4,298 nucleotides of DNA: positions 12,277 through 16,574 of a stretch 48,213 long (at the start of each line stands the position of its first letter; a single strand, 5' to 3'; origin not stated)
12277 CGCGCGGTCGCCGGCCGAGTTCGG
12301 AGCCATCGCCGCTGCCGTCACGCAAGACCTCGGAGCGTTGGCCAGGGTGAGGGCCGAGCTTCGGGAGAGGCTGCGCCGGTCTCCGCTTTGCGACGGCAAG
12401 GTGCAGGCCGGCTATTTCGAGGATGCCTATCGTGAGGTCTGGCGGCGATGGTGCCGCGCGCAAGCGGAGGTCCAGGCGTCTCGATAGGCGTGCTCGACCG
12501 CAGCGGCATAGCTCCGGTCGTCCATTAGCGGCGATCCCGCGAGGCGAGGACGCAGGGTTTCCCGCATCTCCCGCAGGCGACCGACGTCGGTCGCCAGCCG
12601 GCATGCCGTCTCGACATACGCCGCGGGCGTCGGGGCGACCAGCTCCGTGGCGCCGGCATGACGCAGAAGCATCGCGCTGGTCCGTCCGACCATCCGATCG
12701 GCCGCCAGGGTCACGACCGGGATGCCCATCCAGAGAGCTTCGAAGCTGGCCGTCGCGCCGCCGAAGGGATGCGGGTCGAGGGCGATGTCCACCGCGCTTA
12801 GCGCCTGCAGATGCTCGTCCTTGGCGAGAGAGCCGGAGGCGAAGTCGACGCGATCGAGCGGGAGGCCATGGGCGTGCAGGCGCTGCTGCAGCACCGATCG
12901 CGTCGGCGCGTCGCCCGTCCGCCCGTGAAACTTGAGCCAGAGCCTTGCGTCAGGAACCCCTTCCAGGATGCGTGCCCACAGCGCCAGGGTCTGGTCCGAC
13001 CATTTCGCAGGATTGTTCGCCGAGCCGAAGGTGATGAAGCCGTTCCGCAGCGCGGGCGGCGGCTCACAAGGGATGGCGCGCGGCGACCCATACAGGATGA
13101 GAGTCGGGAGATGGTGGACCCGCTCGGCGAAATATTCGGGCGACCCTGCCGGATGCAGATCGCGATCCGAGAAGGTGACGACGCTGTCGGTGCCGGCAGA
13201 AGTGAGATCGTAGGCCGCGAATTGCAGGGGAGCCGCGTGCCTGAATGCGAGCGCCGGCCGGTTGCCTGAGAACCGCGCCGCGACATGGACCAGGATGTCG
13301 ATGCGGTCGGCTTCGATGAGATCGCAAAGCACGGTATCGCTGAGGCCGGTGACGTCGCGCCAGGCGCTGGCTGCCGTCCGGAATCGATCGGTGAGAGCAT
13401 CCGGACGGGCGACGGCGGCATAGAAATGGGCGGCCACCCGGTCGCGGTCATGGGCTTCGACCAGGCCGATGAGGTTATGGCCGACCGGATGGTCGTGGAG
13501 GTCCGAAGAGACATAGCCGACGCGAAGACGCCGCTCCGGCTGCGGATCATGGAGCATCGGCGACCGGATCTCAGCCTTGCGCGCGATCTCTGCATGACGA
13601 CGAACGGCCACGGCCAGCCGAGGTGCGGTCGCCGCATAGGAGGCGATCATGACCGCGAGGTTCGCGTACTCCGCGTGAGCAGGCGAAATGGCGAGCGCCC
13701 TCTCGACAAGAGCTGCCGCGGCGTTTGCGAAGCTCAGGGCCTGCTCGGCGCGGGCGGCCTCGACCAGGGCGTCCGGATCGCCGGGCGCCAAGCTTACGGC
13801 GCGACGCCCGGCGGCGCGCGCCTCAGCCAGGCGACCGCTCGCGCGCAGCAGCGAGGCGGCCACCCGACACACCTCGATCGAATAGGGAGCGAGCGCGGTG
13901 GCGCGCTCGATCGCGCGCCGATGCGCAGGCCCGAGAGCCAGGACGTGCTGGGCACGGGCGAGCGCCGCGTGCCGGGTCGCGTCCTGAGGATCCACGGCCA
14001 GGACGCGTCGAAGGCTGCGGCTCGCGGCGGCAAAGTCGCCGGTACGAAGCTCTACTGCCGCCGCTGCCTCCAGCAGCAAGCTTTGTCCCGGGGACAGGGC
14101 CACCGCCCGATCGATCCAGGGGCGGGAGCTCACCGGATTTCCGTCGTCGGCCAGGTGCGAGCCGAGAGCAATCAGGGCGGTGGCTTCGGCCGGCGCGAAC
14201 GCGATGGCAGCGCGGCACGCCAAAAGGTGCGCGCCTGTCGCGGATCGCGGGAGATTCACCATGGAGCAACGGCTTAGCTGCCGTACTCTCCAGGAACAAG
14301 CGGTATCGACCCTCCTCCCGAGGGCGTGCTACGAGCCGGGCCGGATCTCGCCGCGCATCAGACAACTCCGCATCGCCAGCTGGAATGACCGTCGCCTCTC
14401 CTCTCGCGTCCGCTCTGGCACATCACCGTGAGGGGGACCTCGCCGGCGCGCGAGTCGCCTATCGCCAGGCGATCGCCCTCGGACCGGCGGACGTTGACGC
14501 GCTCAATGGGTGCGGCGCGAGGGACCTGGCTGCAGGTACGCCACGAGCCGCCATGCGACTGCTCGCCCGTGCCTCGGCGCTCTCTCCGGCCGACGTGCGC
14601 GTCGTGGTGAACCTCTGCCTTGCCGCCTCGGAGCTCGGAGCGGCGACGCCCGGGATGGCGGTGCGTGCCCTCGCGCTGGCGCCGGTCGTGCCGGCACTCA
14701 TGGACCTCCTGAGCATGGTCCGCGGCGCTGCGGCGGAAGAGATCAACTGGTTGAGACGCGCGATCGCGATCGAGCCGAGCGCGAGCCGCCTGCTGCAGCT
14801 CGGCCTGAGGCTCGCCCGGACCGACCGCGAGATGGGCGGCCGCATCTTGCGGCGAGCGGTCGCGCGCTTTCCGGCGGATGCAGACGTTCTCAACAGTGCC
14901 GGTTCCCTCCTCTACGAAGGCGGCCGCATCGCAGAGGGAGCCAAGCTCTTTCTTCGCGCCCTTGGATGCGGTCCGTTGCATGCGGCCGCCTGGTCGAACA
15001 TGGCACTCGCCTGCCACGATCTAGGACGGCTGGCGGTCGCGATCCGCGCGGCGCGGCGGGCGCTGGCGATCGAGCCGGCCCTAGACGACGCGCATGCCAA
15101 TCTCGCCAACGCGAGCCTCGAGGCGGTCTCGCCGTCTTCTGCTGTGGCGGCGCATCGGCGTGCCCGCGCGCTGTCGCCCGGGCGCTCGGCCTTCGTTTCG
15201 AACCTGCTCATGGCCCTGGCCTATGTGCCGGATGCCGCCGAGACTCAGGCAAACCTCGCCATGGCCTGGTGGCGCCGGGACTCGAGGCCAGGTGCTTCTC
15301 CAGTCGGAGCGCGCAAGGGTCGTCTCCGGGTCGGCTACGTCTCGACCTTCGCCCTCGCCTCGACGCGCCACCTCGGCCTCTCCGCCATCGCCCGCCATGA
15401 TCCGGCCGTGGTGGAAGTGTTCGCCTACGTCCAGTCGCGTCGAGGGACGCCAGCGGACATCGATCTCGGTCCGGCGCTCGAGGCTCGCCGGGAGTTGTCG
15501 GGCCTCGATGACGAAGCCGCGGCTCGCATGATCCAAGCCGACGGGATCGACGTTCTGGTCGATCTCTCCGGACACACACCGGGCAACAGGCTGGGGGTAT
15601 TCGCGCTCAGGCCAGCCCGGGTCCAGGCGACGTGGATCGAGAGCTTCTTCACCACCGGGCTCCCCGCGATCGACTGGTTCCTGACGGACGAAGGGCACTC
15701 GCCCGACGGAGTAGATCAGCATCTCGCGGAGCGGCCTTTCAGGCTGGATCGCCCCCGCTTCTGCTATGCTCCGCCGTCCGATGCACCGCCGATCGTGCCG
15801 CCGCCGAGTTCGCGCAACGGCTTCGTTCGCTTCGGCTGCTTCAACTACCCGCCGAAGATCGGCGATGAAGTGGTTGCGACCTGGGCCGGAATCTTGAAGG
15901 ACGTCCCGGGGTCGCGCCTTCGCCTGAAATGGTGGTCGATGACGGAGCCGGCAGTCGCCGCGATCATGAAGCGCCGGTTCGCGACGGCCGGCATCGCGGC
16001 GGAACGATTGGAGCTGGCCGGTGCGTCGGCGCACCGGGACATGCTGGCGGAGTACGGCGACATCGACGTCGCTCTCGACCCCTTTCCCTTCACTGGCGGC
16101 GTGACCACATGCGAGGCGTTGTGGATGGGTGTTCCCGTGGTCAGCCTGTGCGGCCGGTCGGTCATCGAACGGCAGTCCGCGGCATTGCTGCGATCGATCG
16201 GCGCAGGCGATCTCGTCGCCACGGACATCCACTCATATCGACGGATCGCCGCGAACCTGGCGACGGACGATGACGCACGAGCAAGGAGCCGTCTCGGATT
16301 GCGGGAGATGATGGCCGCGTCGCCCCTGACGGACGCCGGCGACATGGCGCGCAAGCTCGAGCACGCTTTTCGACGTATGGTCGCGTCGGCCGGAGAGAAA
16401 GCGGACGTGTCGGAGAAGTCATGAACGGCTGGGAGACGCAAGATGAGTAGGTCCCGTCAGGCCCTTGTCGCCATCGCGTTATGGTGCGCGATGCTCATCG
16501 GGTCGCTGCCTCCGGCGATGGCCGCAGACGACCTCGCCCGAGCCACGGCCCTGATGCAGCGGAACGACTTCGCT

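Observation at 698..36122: Six diverged TPR-GT41 (OGT/FlmG-like) paralogs in one locus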

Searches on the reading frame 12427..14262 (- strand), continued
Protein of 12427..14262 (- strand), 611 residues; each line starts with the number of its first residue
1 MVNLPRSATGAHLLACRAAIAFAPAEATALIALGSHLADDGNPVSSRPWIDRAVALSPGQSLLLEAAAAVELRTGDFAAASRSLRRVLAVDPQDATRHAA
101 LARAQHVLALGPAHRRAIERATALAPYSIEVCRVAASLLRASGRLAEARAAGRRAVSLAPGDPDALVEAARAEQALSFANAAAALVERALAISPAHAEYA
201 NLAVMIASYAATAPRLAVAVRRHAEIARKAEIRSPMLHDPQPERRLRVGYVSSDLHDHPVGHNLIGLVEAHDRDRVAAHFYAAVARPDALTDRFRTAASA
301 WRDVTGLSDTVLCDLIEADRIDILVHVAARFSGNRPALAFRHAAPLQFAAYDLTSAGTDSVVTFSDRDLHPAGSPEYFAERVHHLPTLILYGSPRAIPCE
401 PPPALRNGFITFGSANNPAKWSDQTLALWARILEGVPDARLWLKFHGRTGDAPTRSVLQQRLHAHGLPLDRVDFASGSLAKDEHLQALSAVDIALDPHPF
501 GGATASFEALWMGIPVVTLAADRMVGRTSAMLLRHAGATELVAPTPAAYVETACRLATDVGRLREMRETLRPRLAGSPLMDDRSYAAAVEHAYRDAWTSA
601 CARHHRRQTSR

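Call 74: search_protein_families(library=pfam, proteins=[L020:587-3109:+, L020:3106-5610:+, L020:5748-7733:+, L020:7951-8457:+, L020:8473-9957:+, L020:10473-11105:-, L020:11651-12325:+, L020:12512-13678:+, L011:829-1650:+, L020:47-568:+], max_evalue=0.0001)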
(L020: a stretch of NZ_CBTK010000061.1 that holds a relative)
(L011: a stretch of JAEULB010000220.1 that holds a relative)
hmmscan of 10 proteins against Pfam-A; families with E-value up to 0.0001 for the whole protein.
L020:587-3109:+ (840 aa): 21 families
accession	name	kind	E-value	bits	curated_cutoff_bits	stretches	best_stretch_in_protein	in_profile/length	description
PF13414.12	TPR_11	-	1.7e-56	188.1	26.8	4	358-394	6-42/42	TPR repeat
PF00515.34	TPR_1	-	1.2e-51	171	27.8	3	176-209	1-34/34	Tetratricopeptide repeat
PF13844.12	Glyco_transf_41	-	9.9e-51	173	25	2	461-609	75-225/543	Glycosyl transferase family 41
PF07719.23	TPR_2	-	2.2e-48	158.8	27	3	176-209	1-34/34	Tetratricopeptide repeat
PF13181.12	TPR_8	-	6.6e-36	119.8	25.7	1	349-377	4-32/34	Tetratricopeptide repeat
PF13431.12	TPR_17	-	4.7e-34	114.2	24.4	0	266-298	1-33/34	Tetratricopeptide repeat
PF13432.12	TPR_16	-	6.3e-29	100.5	32.7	2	180-242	1-63/65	Tetratricopeptide repeat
PF13424.12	TPR_12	-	3.5e-26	91.6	30.1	2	176-241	3-76/77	Tetratricopeptide repeat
PF13428.12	TPR_14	-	4.1e-25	86.1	23.5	0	178-218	3-43/44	Tetratricopeptide repeat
PF14559.12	TPR_19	-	1.7e-21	76.7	25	0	155-214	4-63/68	Tetratricopeptide repeat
PF13176.12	TPR_7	-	4e-20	70.6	27.9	0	349-376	2-31/36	Tetratricopeptide repeat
PF13374.12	TPR_10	-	8.3e-18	64.2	27.5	0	350-374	6-30/42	Tetratricopeptide repeat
PF13371.12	TPR_9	-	1.9e-17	63.4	35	1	216-275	1-60/73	Tetratricopeptide repeat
PF23914.1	TPR_CcmH_CycH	-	9.7e-14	51.9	42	0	62-170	43-149/158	Cytochrome c-type biogenesis protein H TPR domain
PF24575.1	TPR_Slam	-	7.4e-13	49.3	35.2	0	217-267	54-104/104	Surface lipoprotein assembly modifier, N-terminal TPR repeats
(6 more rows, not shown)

L020:3106-5610:+ (834 aa): 28 families (the best 25 are shown)
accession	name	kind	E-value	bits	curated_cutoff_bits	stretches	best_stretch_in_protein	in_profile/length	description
PF13414.12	TPR_11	-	1.1e-83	275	26.8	8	196-230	7-41/42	TPR repeat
PF00515.34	TPR_1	-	1.1e-79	259.7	27.8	8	149-182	1-34/34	Tetratricopeptide repeat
PF07719.23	TPR_2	-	7.6e-72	232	27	5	218-250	2-34/34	Tetratricopeptide repeat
PF13181.12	TPR_8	-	3.1e-54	177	25.7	1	150-182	2-34/34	Tetratricopeptide repeat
PF13432.12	TPR_16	-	2.1e-50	169.1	32.7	4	221-278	1-58/65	Tetratricopeptide repeat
PF13431.12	TPR_17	-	5.2e-50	164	24.4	3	137-169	1-33/34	Tetratricopeptide repeat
PF13424.12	TPR_12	-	6.2e-47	158.1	30.1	4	218-277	4-71/77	Tetratricopeptide repeat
PF13844.12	Glyco_transf_41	-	9.5e-43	146.7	25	2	472-625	73-228/543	Glycosyl transferase family 41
PF14559.12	TPR_19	-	4.3e-41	139.5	25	4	195-249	3-57/68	Tetratricopeptide repeat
PF13176.12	TPR_7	-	4.3e-36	120.3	27.9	1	219-249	1-31/36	Tetratricopeptide repeat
PF13428.12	TPR_14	-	1.4e-33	112.3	23.5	0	218-258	2-42/44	Tetratricopeptide repeat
PF13371.12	TPR_9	-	1.1e-24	86.7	35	1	229-287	7-65/73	Tetratricopeptide repeat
PF13374.12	TPR_10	-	1.2e-24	85.9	27.5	0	183-211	2-30/42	Tetratricopeptide repeat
PF13174.12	TPR_6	-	2.5e-24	84.6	26.3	0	218-244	1-27/33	Tetratricopeptide repeat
PF23914.1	TPR_CcmH_CycH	-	1.5e-22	80.6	42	1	175-277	42-147/158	Cytochrome c-type biogenesis protein H TPR domain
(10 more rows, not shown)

L020:5748-7733:+ (661 aa): 3 families
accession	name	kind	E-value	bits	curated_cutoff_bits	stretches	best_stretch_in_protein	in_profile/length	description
PF00669.25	Flagellin_N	-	2.7e-48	164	26.6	1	5-141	1-137/139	Bacterial flagellin N-terminal helical region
PF00700.27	Flagellin_C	-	4.5e-27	94.6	23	1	576-660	2-86/86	Bacterial flagellin C-terminal helical region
PF07196.18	Flagellin_IN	-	1.8e-09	38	22.7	0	263-301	15-55/55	Flagellin hook IN motif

L020:7951-8457:+ (168 aa): 1 family
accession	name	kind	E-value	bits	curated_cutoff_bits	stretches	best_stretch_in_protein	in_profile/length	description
PF03646.20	FlaG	-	8.8e-18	64.8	23.8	1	48-136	7-94/101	FlaG protein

L020:8473-9957:+ (494 aa): 2 families
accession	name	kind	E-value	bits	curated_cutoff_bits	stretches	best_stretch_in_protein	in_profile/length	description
PF07195.17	FliD_C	-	2.8e-53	181.2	25.4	1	244-473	1-235/236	Flagellar hook-associated protein 2 C-terminus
PF02465.23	FliD_N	-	3.8e-23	82.4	24.8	1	11-108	1-97/97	Flagellar hook-associated protein 2 N-terminus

L020:10473-11105:- (210 aa): 0 families

L020:11651-12325:+ (224 aa): 1 family
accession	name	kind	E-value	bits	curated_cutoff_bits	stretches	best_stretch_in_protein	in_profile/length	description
PF16823.10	tPilZ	-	1.1e-11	45.5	25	1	86-219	9-135/136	Atypical PilZ domain, cyclic di-GMP receptor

L020:12512-13678:+ (389 aa): 6 families
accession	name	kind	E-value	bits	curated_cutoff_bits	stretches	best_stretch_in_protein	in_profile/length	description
PF00158.32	Sigma54_activat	-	1.8e-75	252.7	20.2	1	143-310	1-168/168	Sigma-54 interaction domain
PF25601.1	AAA_lid_14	-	2e-21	76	27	1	315-388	1-75/87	AAA+ ATPase lid domain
PF14532.12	Sigma54_activ_2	-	6.9e-21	75.4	25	1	144-314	1-138/138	Sigma-54 interaction domain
PF06490.17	FleQ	-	8.1e-07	29.8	22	1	5-116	2-103/108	Flagellar regulatory protein FleQ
PF07728.20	AAA_5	-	3.2e-06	27.6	22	1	167-286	2-124/139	AAA domain (dynein-related subfamily)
PF13191.12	AAA_16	-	1.2e-05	26.3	32.6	1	145-260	4-121/167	AAA ATPase domain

L011:829-1650:+ (273 aa): 2 families
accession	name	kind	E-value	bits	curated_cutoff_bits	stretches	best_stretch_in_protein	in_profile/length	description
PF00669.25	Flagellin_N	-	3.1e-21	76.3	26.6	1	6-143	1-138/139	Bacterial flagellin N-terminal helical region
PF00700.27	Flagellin_C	-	5.2e-10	40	23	1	195-271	9-85/86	Bacterial flagellin C-terminal helical region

L020:47-568:+ (173 aa): 1 family
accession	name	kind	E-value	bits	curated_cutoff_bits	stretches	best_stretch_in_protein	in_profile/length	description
PF13844.12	Glyco_transf_41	-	9.3e-17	60.9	25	1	2-159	385-543/543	Glycosyl transferase family 41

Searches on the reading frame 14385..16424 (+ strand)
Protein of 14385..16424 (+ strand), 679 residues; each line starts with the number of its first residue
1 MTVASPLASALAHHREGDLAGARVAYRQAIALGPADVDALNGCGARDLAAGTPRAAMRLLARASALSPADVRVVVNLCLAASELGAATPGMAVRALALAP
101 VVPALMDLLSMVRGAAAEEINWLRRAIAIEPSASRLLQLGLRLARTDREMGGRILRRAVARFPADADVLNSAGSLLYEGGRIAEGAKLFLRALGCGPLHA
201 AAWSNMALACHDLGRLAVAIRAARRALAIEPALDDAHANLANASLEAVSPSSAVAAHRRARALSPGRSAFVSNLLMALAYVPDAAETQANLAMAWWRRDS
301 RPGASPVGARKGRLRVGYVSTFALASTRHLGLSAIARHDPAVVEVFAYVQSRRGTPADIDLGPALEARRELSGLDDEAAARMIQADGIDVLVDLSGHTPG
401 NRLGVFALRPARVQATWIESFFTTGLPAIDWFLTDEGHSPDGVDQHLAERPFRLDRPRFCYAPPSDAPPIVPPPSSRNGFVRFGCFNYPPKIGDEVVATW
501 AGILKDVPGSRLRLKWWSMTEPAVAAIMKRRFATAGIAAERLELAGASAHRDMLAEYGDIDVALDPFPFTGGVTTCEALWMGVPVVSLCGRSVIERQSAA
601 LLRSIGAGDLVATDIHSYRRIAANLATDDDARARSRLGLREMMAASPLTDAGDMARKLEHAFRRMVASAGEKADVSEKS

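Call 3: search_protein_families(library=pfam, proteins=[window:14385-16424:+], max_evalue=0.01)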
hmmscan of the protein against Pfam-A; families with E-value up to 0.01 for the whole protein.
window:14385-16424:+ (679 aa): 9 families
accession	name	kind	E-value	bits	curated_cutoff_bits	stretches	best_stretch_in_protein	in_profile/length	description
PF13844.12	Glyco_transf_41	-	3.4e-38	131.7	25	2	310-449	77-219/543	Glycosyl transferase family 41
PF13414.12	TPR_11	-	3.9e-10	39.7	26.8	2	12-44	3-35/42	TPR repeat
PF13428.12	TPR_14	-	3.5e-09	36.9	23.5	0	8-40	6-38/44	Tetratricopeptide repeat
PF07719.23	TPR_2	-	1.9e-08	34.2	27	1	200-231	1-32/34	Tetratricopeptide repeat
PF14559.12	TPR_19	-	6.6e-08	33.2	25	0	48-86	2-40/68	Tetratricopeptide repeat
PF00515.34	TPR_1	-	3.1e-06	27.2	27.8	1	200-231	1-32/34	Tetratricopeptide repeat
PF13431.12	TPR_17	-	4.1e-06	27.1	24.4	0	188-216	1-29/34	Tetratricopeptide repeat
PF13181.12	TPR_8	-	6.3e-05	23.3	25.7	0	200-232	1-33/34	Tetratricopeptide repeat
PF13432.12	TPR_16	-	0.00014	22.7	32.7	1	155-197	20-62/65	Tetratricopeptide repeat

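Call 31: search_protein_families(library=ncbifam, proteins=[window:14385-16424:+], max_evalue=0.001)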
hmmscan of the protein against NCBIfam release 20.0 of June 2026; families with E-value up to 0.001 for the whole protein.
window:14385-16424:+ (679 aa): 5 families
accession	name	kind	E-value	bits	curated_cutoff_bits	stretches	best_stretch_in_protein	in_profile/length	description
TIGR02917.1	PEP_TPR_lipo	equivalog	1.4e-10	39.8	312.2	1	151-271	348-468/899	XrtA/PEP-CTERM system TPR-repeat protein PrsT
NF033920.0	C39_PA2778_fam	equivalog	1.8e-10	40.7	150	1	147-231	171-255/255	PA2778 family cysteine peptidase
TIGR02521.1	type_IV_pilW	equivalog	1.3e-09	38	154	1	152-259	85-194/234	type IV pilus biogenesis/stability protein PilW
TIGR02552.1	LcrH_SycD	equivalog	2.7e-06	27.1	104.8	0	176-264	28-116/136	SycD/LcrH family type III secretion system chaperone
NF040959.1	MamA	equivalog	2.3e-05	23.9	200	0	113-249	50-188/204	magnetosome protein MamA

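Call 44: search_solved_structures(query=window:14385-16424:+, max_evalue=1e-10, show_alignments=1)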
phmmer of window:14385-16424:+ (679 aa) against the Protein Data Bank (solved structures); distinct sequences matched with E-value up to 1e-10: 24.
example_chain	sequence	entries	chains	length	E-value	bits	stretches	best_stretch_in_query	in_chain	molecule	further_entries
5djs_A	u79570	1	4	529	1.4e-71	245.1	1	180-670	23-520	Tetratricopeptide TPR_2 repeat protein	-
8dtf_A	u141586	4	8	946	4.2e-71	243.5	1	163-665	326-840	Probable UDP-N-acetylglucosamine--peptide N-acetylglucosaminyltransferase SPINDLY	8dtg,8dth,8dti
7y4i_A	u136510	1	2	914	4.9e-71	243.3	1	163-665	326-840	Probable UDP-N-acetylglucosamine--peptide N-acetylglucosaminyltransferase SPINDLY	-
7yeh_B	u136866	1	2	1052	1.7e-70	241.6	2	187-450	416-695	UDP-N-acetylglucosamine--peptide N-acetylglucosaminyltransferase 110 kDa subunit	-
7yea_A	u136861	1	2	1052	2.3e-70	241.1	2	187-450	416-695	UDP-N-acetylglucosamine--peptide N-acetylglucosaminyltransferase 110 kDa subunit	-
7ntf_A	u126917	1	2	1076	6e-70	239.7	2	187-450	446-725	Isoform 1 of UDP-N-acetylglucosamine--peptide N-acetylglucosaminyltransferase 110 kDa subu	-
5a01_A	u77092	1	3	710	1.1e-49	172.8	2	485-666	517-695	O-GLYCOSYLTRANSFERASE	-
6q4m_A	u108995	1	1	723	1.2e-47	166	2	186-450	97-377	UDP-N-acetylglucosamine--peptide N-acetylglucosaminyltransferase 110 kDa subunit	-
8cm9_A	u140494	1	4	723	1.4e-47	165.8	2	186-450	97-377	UDP-N-acetylglucosamine--peptide N-acetylglucosaminyltransferase 110 kDa subunit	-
6ibo_A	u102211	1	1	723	1.7e-47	165.6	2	186-450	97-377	UDP-N-acetylglucosamine--peptide N-acetylglucosaminyltransferase 110 kDa subunit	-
3pe3_A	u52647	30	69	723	2.3e-47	165.1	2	186-450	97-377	UDP-N-acetylglucosamine--peptide N-acetylglucosaminyltransferase 110 kDa subunit | UDP-N-ACETYLGLUCOSAMINE--PEPTIDE N-ACETYLGLUCOSAMINYL TRANSFERASE 110 KDA SUB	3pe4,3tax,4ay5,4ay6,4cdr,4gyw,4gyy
6tka_AAA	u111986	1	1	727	2.6e-47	164.9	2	187-450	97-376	UDP-N-acetylglucosamine--peptide N-acetylglucosaminyltransferase 110 kDa subunit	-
5hgv_A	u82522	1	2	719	3.1e-47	164.7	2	187-450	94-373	UDP-N-acetylglucosamine--peptide N-acetylglucosaminyltransferase 110 kDa subunit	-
5nps_A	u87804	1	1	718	5e-47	164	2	187-450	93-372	UDP-N-acetylglucosamine--peptide N-acetylglucosaminyltransferase 110 kDa subunit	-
5lwv_A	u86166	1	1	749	1.1e-46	162.8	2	187-450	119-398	Host cell factor 1,UDP-N-acetylglucosamine--peptide N-acetylglucosaminyltransferase 110 kD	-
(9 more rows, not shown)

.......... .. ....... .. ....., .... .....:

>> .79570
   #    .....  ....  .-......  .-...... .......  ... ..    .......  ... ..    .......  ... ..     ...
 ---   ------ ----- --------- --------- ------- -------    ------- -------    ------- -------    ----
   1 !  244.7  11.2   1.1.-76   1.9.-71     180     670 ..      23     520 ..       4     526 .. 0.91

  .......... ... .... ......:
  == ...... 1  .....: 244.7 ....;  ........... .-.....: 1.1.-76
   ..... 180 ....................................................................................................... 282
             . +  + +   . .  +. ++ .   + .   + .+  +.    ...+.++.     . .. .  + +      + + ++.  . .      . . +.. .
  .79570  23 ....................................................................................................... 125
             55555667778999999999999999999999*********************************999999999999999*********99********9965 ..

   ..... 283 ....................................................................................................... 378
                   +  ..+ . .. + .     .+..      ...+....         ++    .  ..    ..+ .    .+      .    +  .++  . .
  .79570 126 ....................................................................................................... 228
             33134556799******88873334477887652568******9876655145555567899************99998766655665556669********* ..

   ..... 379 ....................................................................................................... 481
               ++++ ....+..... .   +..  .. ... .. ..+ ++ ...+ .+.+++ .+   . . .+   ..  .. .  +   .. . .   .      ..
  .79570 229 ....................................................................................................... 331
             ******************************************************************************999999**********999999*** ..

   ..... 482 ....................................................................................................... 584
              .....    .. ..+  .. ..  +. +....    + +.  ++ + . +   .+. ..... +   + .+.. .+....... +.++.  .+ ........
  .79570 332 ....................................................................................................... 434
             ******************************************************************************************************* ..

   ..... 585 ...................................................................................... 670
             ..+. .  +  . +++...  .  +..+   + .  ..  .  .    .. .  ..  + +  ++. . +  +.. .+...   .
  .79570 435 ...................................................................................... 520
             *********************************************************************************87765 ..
